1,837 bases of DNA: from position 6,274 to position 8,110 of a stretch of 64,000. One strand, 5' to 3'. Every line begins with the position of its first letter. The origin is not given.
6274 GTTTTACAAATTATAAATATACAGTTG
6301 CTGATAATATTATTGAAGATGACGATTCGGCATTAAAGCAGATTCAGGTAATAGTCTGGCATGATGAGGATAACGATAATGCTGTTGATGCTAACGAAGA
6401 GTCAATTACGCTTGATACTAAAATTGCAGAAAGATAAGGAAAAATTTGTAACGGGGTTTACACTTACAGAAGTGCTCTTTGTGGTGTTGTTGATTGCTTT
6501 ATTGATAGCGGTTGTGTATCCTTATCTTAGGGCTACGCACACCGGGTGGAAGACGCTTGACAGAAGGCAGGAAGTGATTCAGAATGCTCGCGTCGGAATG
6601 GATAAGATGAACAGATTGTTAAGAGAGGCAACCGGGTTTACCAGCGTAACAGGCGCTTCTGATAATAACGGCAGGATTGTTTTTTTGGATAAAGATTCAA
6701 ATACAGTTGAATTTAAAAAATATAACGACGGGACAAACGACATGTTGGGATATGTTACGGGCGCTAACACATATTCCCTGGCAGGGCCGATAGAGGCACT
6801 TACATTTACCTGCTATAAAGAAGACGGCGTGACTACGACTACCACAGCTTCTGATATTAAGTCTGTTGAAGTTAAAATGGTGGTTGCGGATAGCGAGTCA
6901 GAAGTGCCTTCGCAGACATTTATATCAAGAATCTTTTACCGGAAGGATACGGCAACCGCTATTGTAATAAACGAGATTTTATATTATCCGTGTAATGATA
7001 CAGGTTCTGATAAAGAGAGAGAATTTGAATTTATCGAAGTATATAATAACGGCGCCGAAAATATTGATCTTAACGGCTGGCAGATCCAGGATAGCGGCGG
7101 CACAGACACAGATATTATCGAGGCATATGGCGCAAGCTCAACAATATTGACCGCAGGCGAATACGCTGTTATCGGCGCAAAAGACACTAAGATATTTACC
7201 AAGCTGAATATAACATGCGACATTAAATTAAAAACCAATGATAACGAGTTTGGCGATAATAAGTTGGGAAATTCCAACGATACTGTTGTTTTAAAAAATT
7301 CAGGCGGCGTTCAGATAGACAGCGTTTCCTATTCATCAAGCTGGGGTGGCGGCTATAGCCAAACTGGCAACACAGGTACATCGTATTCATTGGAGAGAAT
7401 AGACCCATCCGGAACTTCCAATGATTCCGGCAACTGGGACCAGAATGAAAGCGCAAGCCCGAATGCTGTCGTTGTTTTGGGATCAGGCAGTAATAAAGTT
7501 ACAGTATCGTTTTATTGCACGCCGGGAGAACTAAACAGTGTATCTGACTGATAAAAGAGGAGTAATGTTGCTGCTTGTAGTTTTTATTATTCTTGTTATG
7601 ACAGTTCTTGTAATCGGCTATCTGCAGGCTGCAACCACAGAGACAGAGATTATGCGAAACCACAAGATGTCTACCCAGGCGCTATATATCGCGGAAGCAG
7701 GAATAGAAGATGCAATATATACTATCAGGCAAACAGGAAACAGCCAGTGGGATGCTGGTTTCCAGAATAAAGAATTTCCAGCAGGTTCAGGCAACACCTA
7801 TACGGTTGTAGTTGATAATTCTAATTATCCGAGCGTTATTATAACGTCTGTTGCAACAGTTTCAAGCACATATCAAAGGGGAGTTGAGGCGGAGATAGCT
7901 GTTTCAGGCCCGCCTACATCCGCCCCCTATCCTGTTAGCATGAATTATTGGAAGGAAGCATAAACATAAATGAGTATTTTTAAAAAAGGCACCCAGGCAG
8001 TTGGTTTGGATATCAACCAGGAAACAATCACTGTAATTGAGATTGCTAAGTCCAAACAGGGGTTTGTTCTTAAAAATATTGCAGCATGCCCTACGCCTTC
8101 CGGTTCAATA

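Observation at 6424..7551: Minor pseudopilin fused to a lamin-tail domain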

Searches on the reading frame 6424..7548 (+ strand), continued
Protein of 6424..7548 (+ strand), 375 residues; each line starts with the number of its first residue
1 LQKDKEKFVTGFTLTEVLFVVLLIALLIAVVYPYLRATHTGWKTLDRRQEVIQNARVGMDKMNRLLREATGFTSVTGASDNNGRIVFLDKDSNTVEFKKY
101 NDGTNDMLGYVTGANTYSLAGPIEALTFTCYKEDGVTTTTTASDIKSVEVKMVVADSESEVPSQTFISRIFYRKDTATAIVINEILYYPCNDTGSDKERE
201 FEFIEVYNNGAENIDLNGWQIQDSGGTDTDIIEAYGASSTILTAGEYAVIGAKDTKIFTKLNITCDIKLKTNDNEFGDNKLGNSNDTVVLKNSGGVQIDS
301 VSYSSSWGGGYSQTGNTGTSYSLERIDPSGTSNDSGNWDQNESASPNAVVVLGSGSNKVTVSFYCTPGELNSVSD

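Call 43: fold_search(model_id=the predicted structure, library=pdb)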
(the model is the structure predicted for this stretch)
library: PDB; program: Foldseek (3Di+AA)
matches with E <= 10: 581; with E <= 0.001: 3
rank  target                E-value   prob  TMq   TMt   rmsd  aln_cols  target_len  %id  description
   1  3gef_A                3.7e-04  1.00  0.23  0.62   5.9       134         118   18  Crystal structure of the R482W mutant of lamin A/C (released 2009-08-04)
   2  1ifr                  3.7e-04  1.00  0.21  0.60   6.0       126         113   19  Structure of Lamin A/C Globular Domain (released 2002-07-17)
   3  4q1z                  6.7e-04  0.96  0.26  0.25  14.9       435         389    9  Crystal structure of a DUF4876 family protein (BT_1938) from Bacteroides thetaiotaomicron VPI-5482 at 2.50 A resolution (released 2014-04-23)
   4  3jt0_A                1.4e-03  1.00  0.20  0.57   7.6       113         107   21  Crystal Structure of the C-terminal fragment (426-558) Lamin-B1 from Homo sapiens, Northeast Structural Genomics Conso (released 2009-09-22)
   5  3umn_B                1.7e-03  1.00  0.20  0.56   5.8       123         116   20  Crystal Structure of Lamin-B1 (released 2011-11-30)
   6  2kpw_MODEL_1_A        2.6e-03  1.00  0.19  0.51   8.2       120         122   22  NMR solution structure of Lamin-B1 protein from Homo sapiens: Northeast Structural Genomics Consortium MEGA ta (released 2009-11-10)
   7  3jt0_B                2.8e-03  1.00  0.19  0.55   7.2       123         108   20  Crystal Structure of the C-terminal fragment (426-558) Lamin-B1 from Homo sapiens, Northeast Structural Genomics Conso (released 2009-09-22)
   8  3cfi_B                3.5e-03  1.00  0.25  0.52   5.5       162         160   11  Nanobody-aided structure determination of the EPSI:EPSJ pseudopilin heterdimer from Vibrio Vulnificus (released 2009-01-13)
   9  3cfi_H                4.3e-03  1.00  0.25  0.54   5.2       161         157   10  Nanobody-aided structure determination of the EPSI:EPSJ pseudopilin heterdimer from Vibrio Vulnificus (released 2009-01-13)
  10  3umn_A                4.3e-03  1.00  0.20  0.54   5.8       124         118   22  Crystal Structure of Lamin-B1 (released 2011-11-30)
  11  1ufg_MODEL_1_A        5.1e-03  1.00  0.20  0.45   6.2       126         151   19  Solution structure of immunoglobulin like domain of mouse nuclear lamin (released 2004-06-22)
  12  6rpr_B                5.4e-03  1.00  0.21  0.57   6.1       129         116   19  LEM domain of Emerin mutant T43I in complex with BAF dimer and the Igfold of the lamin A/C (released 2020-03-04)
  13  3cfi_E                6.7e-03  1.00  0.26  0.56   4.5       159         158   10  Nanobody-aided structure determination of the EPSI:EPSJ pseudopilin heterdimer from Vibrio Vulnificus (released 2009-01-13)
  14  2ret_D                7.5e-03  1.00  0.25  0.54   5.3       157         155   11  The crystal structure of a binary complex of two pseudopilins: EpsI and EpsJ from the Type 2 Secretion System of Vibri (released 2008-02-05)
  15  7crg_A                7.5e-03  0.99  0.20  0.48  11.5       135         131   18  Beta-strand-mediated dimeric formation of the extended Ig-like domains of human lamin A/C (released 2021-08-25)
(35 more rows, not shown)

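Call 58: list_cluster_members(proteins=[P0071, P0082, P0099, P0101, P0105, P0118, P0136, P0153, P0176, P0186])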
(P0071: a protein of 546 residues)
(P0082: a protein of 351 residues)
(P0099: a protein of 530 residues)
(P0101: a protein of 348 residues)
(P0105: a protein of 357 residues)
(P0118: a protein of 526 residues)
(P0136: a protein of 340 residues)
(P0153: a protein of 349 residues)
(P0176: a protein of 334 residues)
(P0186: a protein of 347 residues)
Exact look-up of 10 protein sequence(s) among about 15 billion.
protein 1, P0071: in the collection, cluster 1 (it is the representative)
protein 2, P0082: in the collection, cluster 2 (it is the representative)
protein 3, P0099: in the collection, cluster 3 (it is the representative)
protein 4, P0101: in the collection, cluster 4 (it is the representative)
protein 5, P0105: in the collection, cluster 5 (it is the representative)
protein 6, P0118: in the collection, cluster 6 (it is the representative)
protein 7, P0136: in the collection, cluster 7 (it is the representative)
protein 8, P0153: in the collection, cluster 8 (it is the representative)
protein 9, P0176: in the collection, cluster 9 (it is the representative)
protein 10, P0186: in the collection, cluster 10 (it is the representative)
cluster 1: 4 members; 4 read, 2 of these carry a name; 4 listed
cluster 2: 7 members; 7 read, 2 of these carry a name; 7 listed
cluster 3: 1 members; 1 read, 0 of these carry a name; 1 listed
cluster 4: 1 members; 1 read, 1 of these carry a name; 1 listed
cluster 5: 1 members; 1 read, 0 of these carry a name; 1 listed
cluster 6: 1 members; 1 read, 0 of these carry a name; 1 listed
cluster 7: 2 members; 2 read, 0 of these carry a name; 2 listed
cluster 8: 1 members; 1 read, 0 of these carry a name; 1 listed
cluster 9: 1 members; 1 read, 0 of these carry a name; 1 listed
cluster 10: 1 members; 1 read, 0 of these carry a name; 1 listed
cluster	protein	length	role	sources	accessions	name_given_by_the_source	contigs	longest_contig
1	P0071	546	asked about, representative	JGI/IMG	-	type II secretory pathway pseudopilin PulG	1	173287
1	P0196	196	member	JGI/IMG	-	hypothetical protein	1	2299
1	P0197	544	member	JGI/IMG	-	-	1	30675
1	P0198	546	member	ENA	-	-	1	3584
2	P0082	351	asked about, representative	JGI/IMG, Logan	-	-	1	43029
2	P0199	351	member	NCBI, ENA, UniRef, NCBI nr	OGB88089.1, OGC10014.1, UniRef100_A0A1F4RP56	hypothetical protein A3J44_06900 [candidate division WOR-1 bacterium ... | LTD domain-containing protein n=1 Tax=candidate division WOR-1 bacterium ... | MAG: hypothetical protein A3J44_06900 [candidate division WOR-1 bacterium ...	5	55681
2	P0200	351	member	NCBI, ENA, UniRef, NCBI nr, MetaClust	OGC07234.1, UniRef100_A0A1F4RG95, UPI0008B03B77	hypothetical protein A3H38_03395 [candidate division WOR-1 bacterium ... | LTD domain-containing protein n=1 Tax=candidate division WOR-1 bacterium ... | MAG: hypothetical protein A3H38_03395 [candidate division WOR-1 bacterium ...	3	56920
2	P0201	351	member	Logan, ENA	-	-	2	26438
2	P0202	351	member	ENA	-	-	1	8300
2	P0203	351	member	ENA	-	-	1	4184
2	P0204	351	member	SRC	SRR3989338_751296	-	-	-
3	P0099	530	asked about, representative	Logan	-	-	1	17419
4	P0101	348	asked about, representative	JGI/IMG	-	competence protein ComGC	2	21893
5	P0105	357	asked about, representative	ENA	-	-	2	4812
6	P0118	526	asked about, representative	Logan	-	-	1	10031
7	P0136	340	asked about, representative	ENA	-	-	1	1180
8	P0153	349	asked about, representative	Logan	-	-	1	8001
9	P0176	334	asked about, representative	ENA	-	-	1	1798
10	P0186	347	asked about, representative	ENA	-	-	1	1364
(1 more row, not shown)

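Call 67: search_protein_families(library=pfam, proteins=[P0005, P0130, P0131, P0008, P0006], max_evalue=0.05)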
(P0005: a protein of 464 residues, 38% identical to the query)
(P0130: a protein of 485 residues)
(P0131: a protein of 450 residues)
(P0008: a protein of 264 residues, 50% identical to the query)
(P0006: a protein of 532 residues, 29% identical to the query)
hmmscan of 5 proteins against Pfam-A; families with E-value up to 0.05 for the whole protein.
P0005 (464 aa): 1 family
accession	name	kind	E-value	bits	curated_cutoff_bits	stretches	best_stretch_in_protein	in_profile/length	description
PF00932.25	LTD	-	7.7e-14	52.4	34.3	1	164-251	9-74/109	Lamin Tail Domain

P0130 (485 aa): 1 family
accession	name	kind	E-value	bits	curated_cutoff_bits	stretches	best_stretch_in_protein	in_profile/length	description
PF00932.25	LTD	-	8.1e-09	36.3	34.3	1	188-279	10-85/109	Lamin Tail Domain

P0131 (450 aa): 1 family
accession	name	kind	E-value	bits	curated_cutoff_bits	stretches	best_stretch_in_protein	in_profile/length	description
PF00932.25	LTD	-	2.4e-13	50.8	34.3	1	151-235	7-74/109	Lamin Tail Domain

P0008 (264 aa): 1 family
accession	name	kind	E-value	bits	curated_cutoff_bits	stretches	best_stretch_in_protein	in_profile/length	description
PF07963.17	N_methyl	-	6.3e-06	26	21.2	1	2-26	3-27/27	Prokaryotic N-terminal methylation motif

P0006 (532 aa): 2 families
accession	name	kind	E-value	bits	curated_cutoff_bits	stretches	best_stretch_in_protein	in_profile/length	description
PF00932.25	LTD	-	1.8e-27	96.3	34.3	2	342-466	7-107/109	Lamin Tail Domain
PF07963.17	N_methyl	-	0.034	14.2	21.2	0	2-24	4-26/27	Prokaryotic N-terminal methylation motif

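Call 74: list_cluster_members(proteins=[P0047, P0048, P0049, P0050, P0051, P0062, P0017, P0025, P0130, P0131])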
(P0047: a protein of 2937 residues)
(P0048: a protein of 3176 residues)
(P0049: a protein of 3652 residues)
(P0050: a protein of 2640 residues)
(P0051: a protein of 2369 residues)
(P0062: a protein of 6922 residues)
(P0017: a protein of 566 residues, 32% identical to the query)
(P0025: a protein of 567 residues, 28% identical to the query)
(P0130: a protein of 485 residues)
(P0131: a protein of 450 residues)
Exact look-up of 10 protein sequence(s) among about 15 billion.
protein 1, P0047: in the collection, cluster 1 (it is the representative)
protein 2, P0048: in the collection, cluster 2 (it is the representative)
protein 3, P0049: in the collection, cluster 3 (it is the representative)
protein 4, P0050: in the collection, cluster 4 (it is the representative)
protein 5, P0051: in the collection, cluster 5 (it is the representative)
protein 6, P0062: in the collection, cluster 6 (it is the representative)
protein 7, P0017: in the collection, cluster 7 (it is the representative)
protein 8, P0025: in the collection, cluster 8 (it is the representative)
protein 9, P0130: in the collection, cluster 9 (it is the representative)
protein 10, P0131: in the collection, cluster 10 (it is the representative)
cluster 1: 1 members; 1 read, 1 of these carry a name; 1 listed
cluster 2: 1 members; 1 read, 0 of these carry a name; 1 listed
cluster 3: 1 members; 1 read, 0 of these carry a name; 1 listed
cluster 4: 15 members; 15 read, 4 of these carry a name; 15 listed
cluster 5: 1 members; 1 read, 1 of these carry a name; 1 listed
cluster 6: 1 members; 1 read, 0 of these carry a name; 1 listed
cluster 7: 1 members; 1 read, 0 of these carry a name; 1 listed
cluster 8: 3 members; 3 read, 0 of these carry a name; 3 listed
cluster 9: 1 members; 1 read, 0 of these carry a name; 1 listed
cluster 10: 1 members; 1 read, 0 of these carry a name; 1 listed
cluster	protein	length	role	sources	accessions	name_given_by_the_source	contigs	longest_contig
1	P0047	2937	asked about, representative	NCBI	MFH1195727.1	MAG: lamin tail domain-containing protein [bacterium]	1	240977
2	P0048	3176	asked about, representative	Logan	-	-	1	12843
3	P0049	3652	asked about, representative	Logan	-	-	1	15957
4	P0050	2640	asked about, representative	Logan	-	-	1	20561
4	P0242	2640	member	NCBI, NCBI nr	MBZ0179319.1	MAG: lamin tail domain-containing protein [Melioribacteraceae bacterium] | lamin tail domain-containing protein [Melioribacteraceae bacterium]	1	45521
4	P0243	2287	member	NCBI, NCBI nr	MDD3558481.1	MAG: lamin tail domain-containing protein [Melioribacteraceae bacterium] | lamin tail domain-containing protein [Melioribacteraceae bacterium]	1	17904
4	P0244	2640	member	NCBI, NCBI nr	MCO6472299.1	MAG: lamin tail domain-containing protein [Melioribacteraceae bacterium] | lamin tail domain-containing protein [Melioribacteraceae bacterium]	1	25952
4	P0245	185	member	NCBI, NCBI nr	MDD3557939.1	MAG: lamin tail domain-containing protein, partial [Melioribacteraceae bacterium] | lamin tail domain-containing protein [Melioribacteraceae bacterium]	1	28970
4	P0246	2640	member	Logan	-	-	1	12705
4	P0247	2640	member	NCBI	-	-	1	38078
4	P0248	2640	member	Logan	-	-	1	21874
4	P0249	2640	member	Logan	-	-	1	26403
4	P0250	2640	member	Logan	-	-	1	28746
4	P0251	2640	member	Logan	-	-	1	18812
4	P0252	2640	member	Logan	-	-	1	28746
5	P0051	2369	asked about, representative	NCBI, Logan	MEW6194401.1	MAG: lamin tail domain-containing protein [Bacteroidota bacterium]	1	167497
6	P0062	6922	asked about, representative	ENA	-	-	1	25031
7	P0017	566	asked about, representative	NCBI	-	-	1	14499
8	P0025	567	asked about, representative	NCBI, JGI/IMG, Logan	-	-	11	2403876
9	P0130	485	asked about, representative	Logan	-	-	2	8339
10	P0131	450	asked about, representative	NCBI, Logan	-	-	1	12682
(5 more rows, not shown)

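Call 75: find_encoding_contigs(protein=P0082, flank=10000, max_places=1)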
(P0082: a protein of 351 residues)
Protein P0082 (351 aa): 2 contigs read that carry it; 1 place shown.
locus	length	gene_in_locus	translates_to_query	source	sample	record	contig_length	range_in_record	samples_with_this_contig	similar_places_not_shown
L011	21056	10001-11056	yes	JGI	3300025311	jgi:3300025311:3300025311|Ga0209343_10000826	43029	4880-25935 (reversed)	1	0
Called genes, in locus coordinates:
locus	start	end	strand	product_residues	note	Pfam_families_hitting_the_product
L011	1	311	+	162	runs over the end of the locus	PF04612:T2SSM (weak)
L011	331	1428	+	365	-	PF03958:Secretin_N, PF00263:Secretin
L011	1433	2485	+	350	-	PF00437:T2SSE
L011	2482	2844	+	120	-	PF00072:Response_reg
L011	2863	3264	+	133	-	PF00072:Response_reg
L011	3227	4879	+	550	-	PF00512:HisKA, PF02518:HATPase_c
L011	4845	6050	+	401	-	PF00512:HisKA, PF02518:HATPase_c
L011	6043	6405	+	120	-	PF00072:Response_reg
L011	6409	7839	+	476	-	PF05157:MshEN, PF00437:T2SSE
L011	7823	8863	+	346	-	PF00482:T2SSF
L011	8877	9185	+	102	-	PF07963:N_methyl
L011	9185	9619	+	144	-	PF07963:N_methyl, PF12019:GspH (weak)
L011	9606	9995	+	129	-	PF07963:N_methyl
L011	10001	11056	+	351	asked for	PF07963:N_methyl (weak), PF00932:LTD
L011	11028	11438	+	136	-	-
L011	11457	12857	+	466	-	PF11104:PilM_2, PF05137:PilN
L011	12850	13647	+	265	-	-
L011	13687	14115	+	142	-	PF03449:GreA_GreB_N, PF01272:GreA_GreB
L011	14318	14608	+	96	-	PF00076:RRM_1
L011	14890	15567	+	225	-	-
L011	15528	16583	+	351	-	PF00919:UPF0004, PF04055:Radical_SAM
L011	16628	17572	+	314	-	PF13793:Pribosyltran_N, PF00156:Pribosyltran, PF14572:Pribosyl_synth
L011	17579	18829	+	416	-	PF03447:NAD_binding_3, PF00742:Homoserine_dh, PF01842:ACT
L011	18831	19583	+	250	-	-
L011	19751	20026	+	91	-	PF00076:RRM_1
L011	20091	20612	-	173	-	PF00160:Pro_isomerase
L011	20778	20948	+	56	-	-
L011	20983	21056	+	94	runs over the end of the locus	PF11950:DUF3467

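Call 76: find_encoding_contigs(protein=P0101, flank=10000, max_places=1)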
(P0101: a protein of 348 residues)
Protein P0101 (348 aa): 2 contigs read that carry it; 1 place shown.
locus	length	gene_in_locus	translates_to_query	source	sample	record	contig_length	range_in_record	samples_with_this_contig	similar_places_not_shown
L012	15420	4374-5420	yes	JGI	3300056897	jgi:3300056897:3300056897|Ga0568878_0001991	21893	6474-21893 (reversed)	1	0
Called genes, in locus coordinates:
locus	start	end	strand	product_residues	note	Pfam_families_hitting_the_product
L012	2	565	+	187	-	?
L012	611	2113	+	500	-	PF05157:MshEN, PF00437:T2SSE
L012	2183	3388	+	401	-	PF28597:T2SSF_N, PF00482:T2SSF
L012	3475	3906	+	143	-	PF12019:GspH (weak)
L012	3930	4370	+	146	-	-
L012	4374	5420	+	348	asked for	PF00932:LTD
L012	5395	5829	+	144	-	PF14341:PilX_N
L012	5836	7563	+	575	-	PF11104:PilM_2, PF05137:PilN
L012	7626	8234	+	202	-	-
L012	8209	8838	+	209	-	PF11356:T2SSC (weak)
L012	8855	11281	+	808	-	PF03958:Secretin_N, PF00263:Secretin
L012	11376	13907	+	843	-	PF00072:Response_reg, PF08448:PAS_4 (faint), PF13426:PAS_9 (faint), PF00512:HisKA, PF02518:HATPase_c, PF00990:GGDEF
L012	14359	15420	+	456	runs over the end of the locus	PF01554:MatE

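Call 77: find_encoding_contigs(protein=P0131, flank=10000, max_places=1)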
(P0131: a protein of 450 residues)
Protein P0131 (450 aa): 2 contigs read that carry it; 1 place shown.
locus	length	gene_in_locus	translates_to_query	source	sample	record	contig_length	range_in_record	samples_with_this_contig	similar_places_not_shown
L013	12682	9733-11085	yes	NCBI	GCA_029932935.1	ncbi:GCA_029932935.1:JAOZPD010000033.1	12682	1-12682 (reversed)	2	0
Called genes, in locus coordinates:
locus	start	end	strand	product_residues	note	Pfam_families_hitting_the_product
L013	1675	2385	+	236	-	PF01138:RNase_PH, PF03725:RNase_PH_C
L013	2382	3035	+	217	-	PF01725:Ham1p_like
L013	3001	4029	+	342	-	PF01590:GAF, PF13185:GAF_2, PF13492:GAF_3, PF00990:GGDEF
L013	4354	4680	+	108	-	PF13411:MerR_1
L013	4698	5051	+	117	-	PF00072:Response_reg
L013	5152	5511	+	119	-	PF00072:Response_reg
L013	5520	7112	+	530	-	PF05157:MshEN, PF00437:T2SSE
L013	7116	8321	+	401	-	PF28597:T2SSF_N, PF00482:T2SSF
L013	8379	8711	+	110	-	PF07963:N_methyl, PF26697:ComGC_C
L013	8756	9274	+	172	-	-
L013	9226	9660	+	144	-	-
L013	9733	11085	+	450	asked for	PF00932:LTD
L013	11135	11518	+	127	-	-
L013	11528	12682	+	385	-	?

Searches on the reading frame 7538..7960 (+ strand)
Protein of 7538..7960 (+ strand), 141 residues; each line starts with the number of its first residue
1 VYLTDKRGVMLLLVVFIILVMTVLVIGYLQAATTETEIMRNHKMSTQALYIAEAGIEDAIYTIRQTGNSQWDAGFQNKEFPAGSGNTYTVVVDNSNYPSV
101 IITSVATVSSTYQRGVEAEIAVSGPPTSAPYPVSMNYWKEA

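Call 3: search_protein_families(library=pfam, proteins=[window:7538-7960:+], max_evalue=0.1)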
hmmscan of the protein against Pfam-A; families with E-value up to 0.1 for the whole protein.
window:7538-7960:+ (141 aa): 2 families
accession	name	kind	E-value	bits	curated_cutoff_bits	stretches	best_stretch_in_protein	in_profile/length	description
PF14341.11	PilX_N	-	4.1e-05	23.9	25.5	1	8-57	2-51/51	PilX N-terminal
PF06143.16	Baculo_11_kDa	-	0.063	13.3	28.4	1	10-53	37-80/84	Baculovirus 11 kDa family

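Call 4: search_protein_families(library=ncbifam, proteins=[window:7538-7960:+], max_evalue=0.1)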
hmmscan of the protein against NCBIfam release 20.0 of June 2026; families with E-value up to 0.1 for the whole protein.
window:7538-7960:+ (141 aa): 6 families
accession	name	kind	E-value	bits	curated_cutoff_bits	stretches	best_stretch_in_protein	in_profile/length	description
NF037980.1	T2SS_GspK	equivalog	2.7e-05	23.9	130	1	7-72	2-67/307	type II secretion system minor pseudopilin GspK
TIGR02600.1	Verru_Chthon_A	subfamily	0.00015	19.8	332.3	1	8-69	1-62/1296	Verru_Chthon cassette protein A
NF041014.1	pilin_ComGG_2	equivalog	0.0003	21.4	40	1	7-62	4-59/101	competence type IV pilus minor pilin ComGG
NF051896.1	tapirin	equivalog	0.012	14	600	1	4-102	15-114/660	cellulose-binding protein tapirin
NF047583.1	LIC10604_fam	equivalog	0.071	12.7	200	0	10-51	5-46/161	LIC10604 family protein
NF041534.1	rodZ_Strepcoccus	equivalog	0.088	12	375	0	10-110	111-206/275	cytoskeleton protein RodZ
